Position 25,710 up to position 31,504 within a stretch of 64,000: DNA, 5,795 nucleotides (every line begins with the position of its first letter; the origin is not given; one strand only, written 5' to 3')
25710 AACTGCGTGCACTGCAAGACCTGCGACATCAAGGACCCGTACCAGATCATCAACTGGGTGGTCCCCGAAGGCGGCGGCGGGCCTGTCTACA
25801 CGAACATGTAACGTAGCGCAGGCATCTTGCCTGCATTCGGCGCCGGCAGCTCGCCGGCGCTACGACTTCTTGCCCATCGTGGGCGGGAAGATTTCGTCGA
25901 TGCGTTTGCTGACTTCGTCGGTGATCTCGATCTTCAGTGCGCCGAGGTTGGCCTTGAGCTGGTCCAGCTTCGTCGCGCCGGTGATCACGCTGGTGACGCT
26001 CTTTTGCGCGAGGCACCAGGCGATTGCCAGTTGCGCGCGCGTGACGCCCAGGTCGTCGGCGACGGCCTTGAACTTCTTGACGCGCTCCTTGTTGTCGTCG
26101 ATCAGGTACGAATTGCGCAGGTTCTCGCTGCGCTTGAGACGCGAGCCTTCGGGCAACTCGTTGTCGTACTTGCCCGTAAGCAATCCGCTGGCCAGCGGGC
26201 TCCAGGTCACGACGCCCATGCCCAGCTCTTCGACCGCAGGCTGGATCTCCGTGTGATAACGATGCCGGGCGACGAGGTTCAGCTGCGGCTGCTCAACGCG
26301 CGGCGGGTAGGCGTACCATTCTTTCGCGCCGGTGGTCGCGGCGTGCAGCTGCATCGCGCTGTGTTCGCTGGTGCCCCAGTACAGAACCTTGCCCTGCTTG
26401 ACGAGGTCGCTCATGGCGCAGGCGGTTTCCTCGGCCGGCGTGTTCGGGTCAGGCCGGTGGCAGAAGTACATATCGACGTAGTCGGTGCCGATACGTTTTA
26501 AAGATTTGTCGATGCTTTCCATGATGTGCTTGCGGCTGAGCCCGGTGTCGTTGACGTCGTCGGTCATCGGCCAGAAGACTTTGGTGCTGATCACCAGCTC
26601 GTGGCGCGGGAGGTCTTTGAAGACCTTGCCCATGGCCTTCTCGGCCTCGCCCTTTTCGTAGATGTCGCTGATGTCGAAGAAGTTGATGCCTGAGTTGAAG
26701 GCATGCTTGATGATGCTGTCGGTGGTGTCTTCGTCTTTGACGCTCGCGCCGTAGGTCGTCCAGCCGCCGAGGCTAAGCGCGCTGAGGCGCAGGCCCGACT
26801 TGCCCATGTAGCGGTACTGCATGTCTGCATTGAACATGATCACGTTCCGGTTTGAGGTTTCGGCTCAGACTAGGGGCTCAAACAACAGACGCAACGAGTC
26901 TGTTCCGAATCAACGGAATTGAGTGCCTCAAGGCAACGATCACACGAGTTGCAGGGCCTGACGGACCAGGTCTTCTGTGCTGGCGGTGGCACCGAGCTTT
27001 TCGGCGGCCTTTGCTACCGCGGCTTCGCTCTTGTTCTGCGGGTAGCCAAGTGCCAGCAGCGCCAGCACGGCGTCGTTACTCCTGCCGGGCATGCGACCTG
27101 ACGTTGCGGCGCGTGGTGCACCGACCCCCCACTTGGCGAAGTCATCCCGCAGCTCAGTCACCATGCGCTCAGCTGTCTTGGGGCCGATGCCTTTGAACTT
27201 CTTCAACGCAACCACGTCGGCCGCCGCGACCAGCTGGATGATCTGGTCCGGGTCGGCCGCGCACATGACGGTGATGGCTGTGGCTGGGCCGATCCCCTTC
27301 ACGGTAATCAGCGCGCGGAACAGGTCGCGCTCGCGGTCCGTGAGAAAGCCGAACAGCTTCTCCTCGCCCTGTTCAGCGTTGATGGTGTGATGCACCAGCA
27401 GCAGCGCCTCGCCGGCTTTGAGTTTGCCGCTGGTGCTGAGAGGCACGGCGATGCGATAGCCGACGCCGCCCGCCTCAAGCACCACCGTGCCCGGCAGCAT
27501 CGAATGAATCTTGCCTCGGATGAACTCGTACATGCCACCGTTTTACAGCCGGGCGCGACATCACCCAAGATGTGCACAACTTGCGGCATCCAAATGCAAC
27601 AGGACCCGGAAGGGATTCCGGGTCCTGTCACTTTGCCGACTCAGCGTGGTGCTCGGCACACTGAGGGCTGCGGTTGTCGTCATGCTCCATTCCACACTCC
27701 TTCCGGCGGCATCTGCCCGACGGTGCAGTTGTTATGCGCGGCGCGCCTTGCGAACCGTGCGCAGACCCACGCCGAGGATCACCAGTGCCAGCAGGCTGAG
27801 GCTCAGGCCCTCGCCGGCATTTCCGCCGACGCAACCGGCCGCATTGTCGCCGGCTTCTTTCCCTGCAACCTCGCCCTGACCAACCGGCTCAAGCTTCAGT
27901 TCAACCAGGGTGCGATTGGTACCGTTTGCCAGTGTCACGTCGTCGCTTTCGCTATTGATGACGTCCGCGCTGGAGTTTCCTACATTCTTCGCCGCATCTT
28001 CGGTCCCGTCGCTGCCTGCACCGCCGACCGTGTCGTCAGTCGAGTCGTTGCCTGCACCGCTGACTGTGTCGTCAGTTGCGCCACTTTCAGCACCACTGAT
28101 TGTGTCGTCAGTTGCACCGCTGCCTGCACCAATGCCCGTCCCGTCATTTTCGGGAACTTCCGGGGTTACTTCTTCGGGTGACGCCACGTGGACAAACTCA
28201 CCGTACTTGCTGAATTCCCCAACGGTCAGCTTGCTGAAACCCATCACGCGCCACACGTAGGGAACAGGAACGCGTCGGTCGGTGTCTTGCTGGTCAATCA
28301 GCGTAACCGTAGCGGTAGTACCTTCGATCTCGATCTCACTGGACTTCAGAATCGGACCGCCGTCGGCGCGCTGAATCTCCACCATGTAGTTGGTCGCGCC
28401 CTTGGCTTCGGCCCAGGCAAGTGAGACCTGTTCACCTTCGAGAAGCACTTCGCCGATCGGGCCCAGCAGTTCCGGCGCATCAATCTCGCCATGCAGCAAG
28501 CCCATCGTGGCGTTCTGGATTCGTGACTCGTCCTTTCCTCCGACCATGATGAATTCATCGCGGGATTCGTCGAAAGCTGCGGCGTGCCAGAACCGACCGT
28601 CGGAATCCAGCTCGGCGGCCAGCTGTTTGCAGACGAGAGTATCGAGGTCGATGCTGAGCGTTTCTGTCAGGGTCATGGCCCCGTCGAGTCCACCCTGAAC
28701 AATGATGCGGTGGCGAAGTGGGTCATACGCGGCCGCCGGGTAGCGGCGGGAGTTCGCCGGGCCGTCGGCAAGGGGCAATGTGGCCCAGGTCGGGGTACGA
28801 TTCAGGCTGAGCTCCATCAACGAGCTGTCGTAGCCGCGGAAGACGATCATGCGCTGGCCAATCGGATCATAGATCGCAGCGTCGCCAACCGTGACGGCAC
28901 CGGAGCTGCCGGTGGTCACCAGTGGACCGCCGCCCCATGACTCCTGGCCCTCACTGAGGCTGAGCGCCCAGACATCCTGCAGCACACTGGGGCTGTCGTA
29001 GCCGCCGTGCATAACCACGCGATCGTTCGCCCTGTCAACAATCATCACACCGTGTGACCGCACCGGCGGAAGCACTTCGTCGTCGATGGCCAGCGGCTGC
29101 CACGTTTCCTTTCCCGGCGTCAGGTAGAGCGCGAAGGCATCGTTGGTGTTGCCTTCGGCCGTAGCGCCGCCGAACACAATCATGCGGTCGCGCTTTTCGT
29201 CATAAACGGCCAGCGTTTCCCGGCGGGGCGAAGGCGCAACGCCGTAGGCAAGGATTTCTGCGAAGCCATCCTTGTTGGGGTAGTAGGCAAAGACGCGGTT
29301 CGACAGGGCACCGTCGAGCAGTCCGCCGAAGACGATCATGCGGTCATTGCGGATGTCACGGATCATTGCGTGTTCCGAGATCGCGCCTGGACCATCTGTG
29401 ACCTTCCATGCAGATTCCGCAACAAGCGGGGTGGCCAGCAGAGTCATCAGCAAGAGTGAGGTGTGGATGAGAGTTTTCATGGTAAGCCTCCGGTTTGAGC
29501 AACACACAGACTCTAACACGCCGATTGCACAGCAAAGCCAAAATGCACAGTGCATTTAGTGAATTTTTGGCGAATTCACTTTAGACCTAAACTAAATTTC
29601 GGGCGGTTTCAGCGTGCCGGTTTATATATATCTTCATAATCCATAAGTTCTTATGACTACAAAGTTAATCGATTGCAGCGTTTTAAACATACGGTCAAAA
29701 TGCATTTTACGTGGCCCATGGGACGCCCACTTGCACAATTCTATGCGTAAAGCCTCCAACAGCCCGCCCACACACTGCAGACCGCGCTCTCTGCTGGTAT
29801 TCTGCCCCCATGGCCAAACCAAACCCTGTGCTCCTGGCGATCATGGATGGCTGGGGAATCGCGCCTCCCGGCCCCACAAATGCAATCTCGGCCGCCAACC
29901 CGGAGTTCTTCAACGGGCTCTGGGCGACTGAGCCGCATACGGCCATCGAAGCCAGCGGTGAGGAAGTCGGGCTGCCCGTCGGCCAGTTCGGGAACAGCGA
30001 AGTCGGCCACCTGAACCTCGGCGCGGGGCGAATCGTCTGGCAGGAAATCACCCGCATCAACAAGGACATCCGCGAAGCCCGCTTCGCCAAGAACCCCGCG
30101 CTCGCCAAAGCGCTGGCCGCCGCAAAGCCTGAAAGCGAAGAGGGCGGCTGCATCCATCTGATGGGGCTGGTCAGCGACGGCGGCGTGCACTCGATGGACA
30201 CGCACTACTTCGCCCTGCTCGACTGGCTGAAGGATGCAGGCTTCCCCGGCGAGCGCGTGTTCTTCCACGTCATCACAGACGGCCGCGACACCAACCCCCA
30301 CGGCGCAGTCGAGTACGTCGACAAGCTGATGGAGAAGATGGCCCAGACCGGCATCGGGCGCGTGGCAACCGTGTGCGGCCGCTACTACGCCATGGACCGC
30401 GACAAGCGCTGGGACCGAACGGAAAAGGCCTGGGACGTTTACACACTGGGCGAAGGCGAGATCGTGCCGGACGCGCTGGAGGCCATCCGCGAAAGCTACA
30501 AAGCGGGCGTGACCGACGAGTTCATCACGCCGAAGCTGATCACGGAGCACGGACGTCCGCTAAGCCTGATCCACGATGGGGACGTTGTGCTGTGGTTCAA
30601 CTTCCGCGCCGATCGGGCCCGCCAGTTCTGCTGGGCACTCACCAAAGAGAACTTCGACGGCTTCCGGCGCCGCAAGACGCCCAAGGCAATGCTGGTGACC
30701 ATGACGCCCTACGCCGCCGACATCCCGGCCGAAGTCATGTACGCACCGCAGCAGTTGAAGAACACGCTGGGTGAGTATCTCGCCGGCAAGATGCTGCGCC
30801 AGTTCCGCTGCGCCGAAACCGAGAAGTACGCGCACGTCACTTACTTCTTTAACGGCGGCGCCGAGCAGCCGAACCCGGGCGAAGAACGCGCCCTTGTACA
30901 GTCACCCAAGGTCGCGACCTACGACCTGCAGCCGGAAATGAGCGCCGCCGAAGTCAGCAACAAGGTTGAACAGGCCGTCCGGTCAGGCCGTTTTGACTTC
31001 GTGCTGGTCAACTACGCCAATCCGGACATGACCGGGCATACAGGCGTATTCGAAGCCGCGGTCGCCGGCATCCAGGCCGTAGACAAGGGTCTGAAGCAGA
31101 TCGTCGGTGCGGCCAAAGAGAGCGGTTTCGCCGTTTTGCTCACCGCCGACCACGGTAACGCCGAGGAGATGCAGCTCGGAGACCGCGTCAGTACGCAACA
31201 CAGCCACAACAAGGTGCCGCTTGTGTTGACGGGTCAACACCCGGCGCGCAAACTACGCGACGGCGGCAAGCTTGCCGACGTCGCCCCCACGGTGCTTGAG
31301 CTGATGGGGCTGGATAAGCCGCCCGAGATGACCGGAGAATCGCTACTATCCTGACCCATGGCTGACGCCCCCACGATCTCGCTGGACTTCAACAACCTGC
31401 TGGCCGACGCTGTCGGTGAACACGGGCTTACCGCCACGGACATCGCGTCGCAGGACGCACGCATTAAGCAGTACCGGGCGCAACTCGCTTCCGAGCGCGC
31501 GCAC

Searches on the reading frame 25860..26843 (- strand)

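Call 51: search_protein_families(library=pfam, proteins=[window:25860-26843:-], max_evalue=0.001)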
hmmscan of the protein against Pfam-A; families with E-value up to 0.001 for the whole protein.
window:25860-26843:- (327 aa): 1 family
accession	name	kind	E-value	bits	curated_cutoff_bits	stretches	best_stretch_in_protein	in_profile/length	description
PF00248.27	Aldo_ket_red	-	5.7e-73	246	24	1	23-318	2-289/291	Aldo/keto reductase family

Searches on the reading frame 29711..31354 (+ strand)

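Call 51: search_protein_families(library=pfam, proteins=[window:29711-31354:+], max_evalue=0.001)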
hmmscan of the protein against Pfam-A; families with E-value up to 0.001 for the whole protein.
window:29711-31354:+ (547 aa): 3 families
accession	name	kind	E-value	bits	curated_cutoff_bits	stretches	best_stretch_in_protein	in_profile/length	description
PF06415.18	iPGM_N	-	7.7e-76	254.8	27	1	116-335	1-216/217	BPG-independent PGAM N-terminus (iPGM_N)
PF01676.23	Metalloenzyme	-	1.1e-75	254.9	24.3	1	39-536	2-252/252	Metalloenzyme superfamily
PF01663.27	Phosphodiest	-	9.1e-06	25.9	23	1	419-486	149-224/342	Type I phosphodiesterase / nucleotide pyrophosphatase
